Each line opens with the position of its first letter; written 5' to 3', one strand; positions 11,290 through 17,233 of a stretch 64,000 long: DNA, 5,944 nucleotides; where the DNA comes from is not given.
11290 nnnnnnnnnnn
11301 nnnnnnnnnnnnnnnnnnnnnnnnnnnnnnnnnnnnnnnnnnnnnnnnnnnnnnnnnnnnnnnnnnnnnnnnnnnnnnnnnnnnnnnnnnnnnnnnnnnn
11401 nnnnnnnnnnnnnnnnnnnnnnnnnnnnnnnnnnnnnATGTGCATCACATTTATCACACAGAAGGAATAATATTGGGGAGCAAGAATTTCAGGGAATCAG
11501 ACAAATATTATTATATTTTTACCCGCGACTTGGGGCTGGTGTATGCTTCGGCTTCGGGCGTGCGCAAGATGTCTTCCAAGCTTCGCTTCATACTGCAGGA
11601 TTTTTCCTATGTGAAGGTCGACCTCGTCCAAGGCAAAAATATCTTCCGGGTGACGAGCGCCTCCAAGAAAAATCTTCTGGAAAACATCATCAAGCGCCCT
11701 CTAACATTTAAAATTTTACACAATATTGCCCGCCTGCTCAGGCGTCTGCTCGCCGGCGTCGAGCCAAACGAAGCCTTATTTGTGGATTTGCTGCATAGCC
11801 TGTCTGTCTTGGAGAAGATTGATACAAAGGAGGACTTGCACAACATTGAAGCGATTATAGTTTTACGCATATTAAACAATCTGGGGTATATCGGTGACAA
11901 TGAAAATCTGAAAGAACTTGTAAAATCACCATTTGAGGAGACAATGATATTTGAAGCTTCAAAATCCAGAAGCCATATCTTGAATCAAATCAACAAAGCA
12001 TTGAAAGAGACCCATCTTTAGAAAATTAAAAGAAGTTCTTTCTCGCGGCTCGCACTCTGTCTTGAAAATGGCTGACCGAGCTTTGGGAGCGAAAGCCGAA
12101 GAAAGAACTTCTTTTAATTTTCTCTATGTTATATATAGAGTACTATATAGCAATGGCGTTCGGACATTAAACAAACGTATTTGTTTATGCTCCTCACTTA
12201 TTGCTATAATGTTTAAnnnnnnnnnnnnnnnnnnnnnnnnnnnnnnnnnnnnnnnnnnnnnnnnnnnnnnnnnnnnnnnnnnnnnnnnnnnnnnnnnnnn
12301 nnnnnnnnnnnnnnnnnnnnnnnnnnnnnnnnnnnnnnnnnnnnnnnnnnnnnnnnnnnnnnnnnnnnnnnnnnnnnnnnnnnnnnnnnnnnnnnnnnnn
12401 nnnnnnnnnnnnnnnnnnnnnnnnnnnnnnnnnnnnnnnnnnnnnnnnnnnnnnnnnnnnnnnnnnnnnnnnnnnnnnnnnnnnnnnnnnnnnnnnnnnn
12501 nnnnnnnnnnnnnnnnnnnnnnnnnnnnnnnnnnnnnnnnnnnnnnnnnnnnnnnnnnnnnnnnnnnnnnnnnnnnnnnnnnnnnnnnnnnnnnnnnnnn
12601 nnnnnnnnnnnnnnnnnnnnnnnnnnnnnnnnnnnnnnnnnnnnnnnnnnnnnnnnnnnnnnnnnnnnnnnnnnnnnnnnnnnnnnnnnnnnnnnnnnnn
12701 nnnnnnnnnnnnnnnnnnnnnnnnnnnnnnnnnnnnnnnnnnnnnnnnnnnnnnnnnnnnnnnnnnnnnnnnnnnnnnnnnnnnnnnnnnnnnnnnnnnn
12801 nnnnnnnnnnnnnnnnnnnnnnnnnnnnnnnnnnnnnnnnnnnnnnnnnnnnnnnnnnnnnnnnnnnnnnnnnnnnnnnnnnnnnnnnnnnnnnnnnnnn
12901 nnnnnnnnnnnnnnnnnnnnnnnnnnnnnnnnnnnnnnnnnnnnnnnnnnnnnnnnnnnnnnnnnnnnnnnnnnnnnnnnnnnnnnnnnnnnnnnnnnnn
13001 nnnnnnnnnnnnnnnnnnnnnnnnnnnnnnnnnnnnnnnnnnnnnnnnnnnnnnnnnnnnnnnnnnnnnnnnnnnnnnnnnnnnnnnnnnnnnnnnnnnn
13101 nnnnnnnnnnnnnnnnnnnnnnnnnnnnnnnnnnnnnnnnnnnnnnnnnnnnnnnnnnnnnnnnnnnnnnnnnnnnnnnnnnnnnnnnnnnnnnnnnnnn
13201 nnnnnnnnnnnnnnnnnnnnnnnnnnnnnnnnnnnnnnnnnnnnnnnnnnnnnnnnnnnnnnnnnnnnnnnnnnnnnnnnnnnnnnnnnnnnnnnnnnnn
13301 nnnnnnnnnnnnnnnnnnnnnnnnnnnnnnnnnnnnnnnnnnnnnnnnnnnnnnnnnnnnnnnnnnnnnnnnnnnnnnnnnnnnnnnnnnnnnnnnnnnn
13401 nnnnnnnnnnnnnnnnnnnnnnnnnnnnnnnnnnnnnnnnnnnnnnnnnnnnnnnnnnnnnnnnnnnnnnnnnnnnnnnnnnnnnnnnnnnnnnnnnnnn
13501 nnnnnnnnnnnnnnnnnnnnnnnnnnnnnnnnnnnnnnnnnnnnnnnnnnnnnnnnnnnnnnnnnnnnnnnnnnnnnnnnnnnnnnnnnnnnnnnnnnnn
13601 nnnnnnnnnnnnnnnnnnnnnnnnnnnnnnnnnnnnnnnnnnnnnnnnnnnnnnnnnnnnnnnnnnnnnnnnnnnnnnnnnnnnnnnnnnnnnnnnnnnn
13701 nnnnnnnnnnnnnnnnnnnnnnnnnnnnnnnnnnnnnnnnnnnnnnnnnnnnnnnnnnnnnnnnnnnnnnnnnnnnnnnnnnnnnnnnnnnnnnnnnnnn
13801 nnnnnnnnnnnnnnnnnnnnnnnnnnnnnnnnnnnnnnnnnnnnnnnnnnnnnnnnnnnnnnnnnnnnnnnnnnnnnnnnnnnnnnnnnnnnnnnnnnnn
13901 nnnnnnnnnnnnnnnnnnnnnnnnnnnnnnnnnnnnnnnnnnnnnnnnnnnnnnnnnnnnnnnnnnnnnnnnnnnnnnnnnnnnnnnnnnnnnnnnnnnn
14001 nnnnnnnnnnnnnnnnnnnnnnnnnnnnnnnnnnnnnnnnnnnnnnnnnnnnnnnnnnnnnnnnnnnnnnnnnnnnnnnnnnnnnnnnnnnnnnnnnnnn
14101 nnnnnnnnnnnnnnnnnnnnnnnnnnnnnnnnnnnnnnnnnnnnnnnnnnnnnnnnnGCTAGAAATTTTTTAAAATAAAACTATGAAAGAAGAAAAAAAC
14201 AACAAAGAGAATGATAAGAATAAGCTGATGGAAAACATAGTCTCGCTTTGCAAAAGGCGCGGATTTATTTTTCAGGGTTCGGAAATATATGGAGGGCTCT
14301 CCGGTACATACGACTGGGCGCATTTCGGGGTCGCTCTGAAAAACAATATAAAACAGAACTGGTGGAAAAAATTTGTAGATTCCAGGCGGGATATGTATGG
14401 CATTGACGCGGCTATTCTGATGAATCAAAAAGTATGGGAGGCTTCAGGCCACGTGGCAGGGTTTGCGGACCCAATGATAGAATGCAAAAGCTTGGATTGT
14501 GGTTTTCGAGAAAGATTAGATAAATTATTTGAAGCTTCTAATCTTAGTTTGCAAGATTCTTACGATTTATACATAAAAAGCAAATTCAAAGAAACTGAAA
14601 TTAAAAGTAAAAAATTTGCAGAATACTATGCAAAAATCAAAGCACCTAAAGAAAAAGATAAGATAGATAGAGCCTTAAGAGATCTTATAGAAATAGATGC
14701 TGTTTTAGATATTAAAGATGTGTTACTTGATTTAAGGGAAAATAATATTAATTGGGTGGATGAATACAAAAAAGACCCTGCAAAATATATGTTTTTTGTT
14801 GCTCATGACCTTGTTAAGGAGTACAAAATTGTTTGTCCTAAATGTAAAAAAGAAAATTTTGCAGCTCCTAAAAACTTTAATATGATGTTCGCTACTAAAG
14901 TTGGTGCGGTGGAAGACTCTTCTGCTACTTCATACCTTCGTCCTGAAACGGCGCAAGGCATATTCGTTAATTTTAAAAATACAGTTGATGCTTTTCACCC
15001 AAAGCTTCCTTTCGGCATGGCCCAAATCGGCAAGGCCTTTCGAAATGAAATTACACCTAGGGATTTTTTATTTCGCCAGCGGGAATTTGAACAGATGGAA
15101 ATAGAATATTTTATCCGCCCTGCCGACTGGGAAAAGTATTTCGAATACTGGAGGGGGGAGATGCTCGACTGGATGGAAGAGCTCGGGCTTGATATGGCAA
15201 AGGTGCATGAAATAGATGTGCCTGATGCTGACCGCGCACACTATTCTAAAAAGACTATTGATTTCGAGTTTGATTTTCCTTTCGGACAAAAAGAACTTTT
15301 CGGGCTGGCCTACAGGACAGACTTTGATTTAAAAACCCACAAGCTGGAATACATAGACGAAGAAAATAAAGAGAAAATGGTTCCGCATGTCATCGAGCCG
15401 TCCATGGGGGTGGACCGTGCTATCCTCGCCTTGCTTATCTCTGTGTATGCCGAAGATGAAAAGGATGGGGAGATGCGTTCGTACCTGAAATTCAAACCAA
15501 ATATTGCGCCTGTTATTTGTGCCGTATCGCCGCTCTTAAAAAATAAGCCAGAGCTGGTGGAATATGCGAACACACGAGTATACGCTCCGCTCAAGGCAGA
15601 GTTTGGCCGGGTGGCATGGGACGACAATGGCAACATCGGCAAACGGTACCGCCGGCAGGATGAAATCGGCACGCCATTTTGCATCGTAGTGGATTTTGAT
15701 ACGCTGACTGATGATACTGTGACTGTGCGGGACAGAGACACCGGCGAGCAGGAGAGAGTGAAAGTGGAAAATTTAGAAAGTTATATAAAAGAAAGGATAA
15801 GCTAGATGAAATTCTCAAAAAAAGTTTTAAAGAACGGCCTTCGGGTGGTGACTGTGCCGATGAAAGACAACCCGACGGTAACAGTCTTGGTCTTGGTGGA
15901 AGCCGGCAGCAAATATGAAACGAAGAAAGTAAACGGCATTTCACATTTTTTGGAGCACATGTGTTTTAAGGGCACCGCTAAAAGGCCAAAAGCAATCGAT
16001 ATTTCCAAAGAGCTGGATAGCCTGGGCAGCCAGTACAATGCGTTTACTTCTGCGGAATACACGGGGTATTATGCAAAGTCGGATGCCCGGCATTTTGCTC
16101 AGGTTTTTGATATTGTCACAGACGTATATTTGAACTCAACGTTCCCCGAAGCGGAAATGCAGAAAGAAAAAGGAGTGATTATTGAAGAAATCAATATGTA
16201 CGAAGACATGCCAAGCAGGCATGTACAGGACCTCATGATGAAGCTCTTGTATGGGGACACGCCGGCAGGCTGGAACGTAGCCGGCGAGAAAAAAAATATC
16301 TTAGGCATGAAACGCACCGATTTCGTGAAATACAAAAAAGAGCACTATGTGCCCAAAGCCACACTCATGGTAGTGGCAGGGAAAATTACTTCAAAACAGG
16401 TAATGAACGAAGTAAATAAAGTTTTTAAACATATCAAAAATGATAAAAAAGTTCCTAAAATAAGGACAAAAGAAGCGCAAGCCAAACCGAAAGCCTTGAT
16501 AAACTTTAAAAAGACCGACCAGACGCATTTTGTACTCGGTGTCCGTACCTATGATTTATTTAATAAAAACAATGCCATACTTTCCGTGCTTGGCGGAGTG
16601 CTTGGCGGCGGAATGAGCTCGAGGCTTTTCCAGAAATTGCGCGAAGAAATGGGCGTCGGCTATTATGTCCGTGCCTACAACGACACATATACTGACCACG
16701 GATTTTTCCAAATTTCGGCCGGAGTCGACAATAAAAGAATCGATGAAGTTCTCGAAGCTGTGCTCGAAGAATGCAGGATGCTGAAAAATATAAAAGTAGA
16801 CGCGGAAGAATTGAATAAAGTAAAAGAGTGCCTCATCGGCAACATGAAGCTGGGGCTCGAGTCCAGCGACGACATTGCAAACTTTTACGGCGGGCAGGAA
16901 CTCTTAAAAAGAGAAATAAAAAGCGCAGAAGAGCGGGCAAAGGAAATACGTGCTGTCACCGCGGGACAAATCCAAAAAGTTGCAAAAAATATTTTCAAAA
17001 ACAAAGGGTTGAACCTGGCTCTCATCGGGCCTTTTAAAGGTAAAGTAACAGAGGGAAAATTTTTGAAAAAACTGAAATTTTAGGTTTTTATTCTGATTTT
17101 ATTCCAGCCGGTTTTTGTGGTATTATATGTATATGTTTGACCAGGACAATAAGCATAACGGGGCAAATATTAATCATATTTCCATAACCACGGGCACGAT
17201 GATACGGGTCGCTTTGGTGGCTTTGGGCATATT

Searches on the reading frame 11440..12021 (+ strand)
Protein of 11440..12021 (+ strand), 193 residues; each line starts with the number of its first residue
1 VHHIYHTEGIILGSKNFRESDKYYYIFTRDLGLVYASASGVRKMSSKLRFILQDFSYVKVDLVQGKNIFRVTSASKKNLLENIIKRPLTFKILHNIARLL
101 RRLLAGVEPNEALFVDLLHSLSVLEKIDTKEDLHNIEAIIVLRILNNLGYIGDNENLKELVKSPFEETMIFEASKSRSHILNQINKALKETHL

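Call 61: search_protein_families(library=pfam, proteins=[window:11440-12021:+], max_evalue=0.0001)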
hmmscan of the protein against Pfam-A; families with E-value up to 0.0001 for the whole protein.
window:11440-12021:+ (193 aa): 2 families
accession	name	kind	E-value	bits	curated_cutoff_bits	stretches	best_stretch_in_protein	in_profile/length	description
PF11967.14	RecO_N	-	5.7e-14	52.3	27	1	1-75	1-75/80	Recombination protein O N terminal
PF02565.21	RecO_C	-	1.1e-05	25.6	22.1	1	94-150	11-64/157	Recombination protein O C terminal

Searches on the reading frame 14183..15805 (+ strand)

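Call 61: search_protein_families(library=pfam, proteins=[window:14183-15805:+], max_evalue=0.0001)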
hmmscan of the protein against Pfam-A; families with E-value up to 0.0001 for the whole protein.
window:14183-15805:+ (540 aa): 2 families
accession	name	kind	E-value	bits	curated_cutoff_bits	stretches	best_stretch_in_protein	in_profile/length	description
PF03129.25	HGTP_anticodon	-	3.5e-22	78.8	21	1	446-538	2-94/94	Anticodon binding domain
PF00587.30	tRNA-synt_2b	-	6.9e-17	62.5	29.3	1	247-418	8-176/179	tRNA synthetase class II core domain (G, H, P, S and T)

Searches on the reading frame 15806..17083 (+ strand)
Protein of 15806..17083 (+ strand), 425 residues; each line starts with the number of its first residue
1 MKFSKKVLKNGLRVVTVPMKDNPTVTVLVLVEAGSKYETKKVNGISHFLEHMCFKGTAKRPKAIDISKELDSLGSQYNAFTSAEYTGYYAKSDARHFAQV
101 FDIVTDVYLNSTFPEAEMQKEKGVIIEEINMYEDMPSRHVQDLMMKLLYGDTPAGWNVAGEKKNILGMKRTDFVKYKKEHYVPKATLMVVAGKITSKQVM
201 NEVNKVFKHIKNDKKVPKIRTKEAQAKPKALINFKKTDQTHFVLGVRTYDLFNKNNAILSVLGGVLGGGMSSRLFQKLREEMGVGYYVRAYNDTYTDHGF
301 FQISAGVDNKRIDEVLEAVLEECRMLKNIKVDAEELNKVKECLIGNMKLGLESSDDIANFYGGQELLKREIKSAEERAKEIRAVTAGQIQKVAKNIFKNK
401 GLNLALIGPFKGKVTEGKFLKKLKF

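Call 61: search_protein_families(library=pfam, proteins=[window:15806-17083:+], max_evalue=0.0001)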
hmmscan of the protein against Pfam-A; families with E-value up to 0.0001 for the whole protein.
window:15806-17083:+ (425 aa): 2 families
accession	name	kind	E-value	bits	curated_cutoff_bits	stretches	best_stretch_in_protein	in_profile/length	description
PF00675.25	Peptidase_M16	-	3.6e-38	131.2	22.3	1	14-158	2-145/149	Insulinase (Peptidase family M16)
PF05193.26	Peptidase_M16_C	-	7.2e-38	130.7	23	1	169-341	3-179/181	Peptidase M16 inactive domain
